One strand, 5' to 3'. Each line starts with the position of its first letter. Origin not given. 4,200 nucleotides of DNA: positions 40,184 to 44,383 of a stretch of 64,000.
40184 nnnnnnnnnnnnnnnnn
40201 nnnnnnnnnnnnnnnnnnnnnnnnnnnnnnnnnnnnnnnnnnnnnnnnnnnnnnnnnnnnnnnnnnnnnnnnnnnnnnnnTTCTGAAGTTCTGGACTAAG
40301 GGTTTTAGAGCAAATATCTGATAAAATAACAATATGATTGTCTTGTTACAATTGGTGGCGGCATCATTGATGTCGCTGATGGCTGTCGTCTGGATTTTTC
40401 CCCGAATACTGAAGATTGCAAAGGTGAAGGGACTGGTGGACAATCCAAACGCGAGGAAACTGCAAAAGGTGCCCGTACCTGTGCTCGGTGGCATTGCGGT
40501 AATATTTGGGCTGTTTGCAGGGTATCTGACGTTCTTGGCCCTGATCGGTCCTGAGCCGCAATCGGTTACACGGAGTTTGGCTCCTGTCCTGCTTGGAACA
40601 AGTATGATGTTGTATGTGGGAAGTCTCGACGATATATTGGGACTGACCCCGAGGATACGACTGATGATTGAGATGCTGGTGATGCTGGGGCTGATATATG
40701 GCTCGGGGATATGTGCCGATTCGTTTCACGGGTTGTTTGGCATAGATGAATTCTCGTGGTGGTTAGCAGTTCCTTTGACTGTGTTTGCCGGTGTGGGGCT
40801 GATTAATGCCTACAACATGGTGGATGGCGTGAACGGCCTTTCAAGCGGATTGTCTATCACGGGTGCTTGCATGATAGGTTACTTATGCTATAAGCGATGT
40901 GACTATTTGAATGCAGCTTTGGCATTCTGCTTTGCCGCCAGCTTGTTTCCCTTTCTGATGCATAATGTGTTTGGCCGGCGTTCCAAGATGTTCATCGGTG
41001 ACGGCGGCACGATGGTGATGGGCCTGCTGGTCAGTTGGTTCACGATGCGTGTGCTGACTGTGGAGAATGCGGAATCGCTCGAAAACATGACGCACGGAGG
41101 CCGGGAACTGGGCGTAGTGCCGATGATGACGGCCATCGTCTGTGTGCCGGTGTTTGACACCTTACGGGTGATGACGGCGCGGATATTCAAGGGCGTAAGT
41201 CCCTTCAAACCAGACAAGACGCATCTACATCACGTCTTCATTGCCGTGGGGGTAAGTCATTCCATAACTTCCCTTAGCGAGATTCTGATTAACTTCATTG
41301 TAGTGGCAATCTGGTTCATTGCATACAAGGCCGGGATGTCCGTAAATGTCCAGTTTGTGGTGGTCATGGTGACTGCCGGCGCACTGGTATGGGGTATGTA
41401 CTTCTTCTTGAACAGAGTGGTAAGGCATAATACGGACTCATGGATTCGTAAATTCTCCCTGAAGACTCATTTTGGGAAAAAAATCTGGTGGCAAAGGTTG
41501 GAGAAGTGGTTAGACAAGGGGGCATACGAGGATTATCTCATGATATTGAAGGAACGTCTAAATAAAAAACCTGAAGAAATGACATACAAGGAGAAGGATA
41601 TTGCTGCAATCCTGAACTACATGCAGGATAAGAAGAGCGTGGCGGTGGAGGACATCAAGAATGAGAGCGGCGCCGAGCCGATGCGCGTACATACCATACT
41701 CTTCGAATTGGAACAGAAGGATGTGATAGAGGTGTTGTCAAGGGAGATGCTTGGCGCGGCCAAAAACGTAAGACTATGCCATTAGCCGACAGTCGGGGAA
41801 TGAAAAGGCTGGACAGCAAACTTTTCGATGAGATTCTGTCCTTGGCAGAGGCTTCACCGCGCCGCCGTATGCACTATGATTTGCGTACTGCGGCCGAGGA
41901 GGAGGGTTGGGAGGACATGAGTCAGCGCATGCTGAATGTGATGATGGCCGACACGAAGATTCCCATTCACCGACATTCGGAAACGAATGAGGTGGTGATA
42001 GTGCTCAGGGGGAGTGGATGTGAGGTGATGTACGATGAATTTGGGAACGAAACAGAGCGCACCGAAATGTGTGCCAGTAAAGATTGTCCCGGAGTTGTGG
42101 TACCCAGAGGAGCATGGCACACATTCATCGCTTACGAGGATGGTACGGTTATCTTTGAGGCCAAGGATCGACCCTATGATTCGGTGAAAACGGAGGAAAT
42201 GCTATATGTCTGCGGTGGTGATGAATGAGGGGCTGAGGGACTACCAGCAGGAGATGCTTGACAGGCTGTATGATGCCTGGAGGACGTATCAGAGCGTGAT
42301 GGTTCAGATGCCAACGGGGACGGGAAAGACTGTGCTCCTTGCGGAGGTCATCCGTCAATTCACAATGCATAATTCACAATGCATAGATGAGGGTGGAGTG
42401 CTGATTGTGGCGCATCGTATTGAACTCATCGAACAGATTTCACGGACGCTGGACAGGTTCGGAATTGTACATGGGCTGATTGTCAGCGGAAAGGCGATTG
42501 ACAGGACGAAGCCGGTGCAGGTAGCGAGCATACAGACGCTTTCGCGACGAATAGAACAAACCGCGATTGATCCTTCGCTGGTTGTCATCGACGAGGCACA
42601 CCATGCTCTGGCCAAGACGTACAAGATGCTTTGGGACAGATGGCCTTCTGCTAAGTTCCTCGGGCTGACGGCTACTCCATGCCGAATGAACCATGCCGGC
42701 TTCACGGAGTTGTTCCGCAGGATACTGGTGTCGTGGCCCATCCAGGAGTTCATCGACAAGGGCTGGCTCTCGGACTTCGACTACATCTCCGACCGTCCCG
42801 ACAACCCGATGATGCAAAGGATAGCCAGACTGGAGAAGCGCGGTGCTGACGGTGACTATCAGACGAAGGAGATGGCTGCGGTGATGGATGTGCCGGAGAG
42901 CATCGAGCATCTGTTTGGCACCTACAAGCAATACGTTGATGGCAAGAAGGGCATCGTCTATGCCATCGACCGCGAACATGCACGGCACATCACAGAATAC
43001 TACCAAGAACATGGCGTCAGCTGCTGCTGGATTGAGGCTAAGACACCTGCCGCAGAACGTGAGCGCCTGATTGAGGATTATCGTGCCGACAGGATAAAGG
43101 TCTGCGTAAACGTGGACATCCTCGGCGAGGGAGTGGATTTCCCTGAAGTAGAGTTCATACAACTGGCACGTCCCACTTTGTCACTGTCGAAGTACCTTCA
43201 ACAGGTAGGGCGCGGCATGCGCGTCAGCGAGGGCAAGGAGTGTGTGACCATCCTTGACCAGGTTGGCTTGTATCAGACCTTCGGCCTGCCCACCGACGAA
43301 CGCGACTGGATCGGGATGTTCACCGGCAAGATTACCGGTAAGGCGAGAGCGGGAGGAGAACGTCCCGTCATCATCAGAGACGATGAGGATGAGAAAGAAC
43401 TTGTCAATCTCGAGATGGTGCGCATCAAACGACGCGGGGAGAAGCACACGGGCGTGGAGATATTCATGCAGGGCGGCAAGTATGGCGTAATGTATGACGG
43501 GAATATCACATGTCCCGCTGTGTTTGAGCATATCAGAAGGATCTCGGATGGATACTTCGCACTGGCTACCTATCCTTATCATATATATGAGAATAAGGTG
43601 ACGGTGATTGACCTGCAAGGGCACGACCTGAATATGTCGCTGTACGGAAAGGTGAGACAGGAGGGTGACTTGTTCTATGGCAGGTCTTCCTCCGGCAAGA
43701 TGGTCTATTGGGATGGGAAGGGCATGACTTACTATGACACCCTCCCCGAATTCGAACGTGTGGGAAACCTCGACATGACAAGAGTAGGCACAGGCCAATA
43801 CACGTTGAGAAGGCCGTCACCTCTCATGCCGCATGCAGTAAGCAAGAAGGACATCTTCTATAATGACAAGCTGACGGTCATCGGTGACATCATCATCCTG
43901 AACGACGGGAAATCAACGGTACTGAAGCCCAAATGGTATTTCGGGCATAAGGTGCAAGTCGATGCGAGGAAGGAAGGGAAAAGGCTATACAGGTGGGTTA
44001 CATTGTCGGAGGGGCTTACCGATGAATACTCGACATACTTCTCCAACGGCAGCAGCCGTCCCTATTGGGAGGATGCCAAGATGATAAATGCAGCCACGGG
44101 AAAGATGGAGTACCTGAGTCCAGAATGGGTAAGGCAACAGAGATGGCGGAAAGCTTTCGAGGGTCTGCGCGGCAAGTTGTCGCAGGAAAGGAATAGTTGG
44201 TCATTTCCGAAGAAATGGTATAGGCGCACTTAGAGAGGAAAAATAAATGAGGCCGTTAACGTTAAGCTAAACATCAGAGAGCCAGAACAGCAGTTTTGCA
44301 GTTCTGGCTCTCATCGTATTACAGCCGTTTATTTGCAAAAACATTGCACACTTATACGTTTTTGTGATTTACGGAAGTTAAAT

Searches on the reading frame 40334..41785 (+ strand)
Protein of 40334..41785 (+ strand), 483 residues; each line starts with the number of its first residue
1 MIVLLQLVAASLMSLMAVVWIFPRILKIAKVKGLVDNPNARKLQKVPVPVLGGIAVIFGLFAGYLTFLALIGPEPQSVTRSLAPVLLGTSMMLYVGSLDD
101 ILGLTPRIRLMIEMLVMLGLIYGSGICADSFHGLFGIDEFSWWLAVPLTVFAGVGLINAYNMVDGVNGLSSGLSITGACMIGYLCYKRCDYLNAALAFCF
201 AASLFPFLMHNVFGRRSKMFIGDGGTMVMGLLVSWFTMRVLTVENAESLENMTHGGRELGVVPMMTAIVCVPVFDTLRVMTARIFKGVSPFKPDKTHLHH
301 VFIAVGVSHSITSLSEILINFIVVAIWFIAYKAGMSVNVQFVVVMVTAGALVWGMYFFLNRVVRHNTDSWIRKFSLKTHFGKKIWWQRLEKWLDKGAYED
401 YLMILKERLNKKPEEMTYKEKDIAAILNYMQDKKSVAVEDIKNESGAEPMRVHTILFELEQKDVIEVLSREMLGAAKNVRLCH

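Call 30: search_protein_families(library=pfam, proteins=[window:40334-41785:+], max_evalue=0.00001)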
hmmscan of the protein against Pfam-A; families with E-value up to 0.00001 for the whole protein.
window:40334-41785:+ (483 aa): 1 family
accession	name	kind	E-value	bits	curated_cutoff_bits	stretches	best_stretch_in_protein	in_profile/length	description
PF00953.26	Glycos_transf_4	-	5.3e-29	101.7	27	1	84-239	3-158/160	Glycosyl transferase family 4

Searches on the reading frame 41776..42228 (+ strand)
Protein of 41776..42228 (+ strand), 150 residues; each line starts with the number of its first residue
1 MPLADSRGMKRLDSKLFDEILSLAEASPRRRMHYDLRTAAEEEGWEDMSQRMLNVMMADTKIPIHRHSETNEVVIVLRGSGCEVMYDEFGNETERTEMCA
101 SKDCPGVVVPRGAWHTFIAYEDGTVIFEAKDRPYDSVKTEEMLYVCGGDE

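Call 30: search_protein_families(library=pfam, proteins=[window:41776-42228:+], max_evalue=0.00001)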
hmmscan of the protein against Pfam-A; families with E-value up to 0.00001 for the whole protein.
window:41776-42228:+ (150 aa): 1 family
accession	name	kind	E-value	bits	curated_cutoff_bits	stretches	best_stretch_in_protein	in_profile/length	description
PF19480.5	DUF6016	-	4.9e-25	89.1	27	1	13-90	2-74/141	Domain of unknown function (DUF6016)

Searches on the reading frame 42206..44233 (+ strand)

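Call 30: search_protein_families(library=pfam, proteins=[window:42206-44233:+], max_evalue=0.00001)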
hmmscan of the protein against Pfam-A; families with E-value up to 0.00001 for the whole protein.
window:42206-44233:+ (675 aa): 4 families
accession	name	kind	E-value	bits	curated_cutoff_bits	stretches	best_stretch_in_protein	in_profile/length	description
PF04851.21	ResIII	-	1.5e-27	97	22.5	1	10-159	4-163/164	Type III restriction enzyme, res subunit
PF00271.37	Helicase_C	-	1.9e-15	57.5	23.5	1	242-340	11-109/110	Helicase conserved C-terminal domain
PF00270.35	DEAD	-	4.5e-12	46.4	26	1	12-158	2-160/167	DEAD/DEAH box helicase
PF18766.7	SWI2_SNF2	-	1.8e-08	34.7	26.7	1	36-197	26-194/221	SWI2/SNF2 ATPase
